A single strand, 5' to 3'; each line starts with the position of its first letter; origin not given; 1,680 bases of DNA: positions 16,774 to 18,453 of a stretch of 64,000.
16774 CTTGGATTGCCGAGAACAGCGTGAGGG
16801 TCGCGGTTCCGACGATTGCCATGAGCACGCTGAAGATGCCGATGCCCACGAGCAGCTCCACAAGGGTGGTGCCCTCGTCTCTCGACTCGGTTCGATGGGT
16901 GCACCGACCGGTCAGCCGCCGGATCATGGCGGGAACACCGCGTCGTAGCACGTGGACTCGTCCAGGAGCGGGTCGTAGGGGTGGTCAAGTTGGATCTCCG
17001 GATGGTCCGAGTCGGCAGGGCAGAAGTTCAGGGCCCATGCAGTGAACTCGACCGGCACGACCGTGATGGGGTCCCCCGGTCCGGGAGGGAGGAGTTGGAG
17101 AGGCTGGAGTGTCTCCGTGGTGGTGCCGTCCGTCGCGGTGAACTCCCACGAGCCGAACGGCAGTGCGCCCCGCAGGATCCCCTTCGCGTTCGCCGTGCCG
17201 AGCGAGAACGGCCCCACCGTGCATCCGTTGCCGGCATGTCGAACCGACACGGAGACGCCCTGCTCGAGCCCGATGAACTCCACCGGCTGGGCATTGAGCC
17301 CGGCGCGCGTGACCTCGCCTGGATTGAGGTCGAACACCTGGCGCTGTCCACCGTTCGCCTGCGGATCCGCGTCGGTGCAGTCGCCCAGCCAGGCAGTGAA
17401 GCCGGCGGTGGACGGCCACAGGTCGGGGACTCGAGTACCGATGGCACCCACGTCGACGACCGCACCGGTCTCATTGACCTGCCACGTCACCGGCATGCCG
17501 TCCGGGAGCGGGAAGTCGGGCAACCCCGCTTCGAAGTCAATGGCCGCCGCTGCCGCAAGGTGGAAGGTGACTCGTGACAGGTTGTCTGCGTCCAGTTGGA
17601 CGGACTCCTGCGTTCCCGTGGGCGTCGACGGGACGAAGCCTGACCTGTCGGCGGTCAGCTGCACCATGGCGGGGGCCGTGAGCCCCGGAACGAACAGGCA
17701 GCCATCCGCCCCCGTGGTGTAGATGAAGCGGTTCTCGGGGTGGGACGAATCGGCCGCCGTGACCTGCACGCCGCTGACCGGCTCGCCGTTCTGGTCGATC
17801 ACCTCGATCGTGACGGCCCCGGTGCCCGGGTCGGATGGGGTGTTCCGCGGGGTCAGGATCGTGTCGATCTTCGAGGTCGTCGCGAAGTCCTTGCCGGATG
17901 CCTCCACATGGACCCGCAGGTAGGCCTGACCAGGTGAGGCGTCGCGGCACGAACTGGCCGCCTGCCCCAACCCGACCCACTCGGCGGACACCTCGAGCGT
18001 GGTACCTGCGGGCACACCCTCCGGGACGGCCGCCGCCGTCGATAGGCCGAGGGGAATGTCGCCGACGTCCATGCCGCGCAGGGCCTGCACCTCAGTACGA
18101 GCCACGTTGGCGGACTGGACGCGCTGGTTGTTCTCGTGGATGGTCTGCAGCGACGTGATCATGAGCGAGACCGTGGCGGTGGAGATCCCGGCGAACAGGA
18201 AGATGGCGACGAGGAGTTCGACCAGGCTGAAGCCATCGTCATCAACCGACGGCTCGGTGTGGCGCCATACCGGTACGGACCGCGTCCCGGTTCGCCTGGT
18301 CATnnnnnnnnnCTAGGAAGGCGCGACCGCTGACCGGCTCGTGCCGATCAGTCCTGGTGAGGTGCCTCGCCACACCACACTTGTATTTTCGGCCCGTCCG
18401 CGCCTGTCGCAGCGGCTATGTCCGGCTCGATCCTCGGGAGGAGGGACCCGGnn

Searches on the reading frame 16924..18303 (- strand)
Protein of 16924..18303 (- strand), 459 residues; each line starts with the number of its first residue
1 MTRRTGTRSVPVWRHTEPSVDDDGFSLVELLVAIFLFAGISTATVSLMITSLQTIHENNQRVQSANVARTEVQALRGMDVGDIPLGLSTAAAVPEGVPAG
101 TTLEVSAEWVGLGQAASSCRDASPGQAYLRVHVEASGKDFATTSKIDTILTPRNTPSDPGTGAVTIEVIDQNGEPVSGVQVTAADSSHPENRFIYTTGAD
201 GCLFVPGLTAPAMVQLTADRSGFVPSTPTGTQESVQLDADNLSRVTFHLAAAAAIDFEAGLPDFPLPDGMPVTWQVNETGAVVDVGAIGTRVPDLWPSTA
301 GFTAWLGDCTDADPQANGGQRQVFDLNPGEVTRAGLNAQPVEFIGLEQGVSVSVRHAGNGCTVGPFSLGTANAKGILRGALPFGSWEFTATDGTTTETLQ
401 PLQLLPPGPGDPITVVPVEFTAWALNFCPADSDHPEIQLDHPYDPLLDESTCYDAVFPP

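Call 68: search_protein_families(library=pfam, proteins=[window:16924-18303:-], max_evalue=0.001)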
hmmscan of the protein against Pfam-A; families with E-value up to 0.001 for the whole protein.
window:16924-18303:- (459 aa): 2 families
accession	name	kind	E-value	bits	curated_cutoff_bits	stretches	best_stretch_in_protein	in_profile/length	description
PF13620.12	CarboxypepD_reg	-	6.1e-08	33.3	32.3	1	164-249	2-81/82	Carboxypeptidase regulatory-like domain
PF07963.17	N_methyl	-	0.00073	19.4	21.2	0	24-38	6-20/27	Prokaryotic N-terminal methylation motif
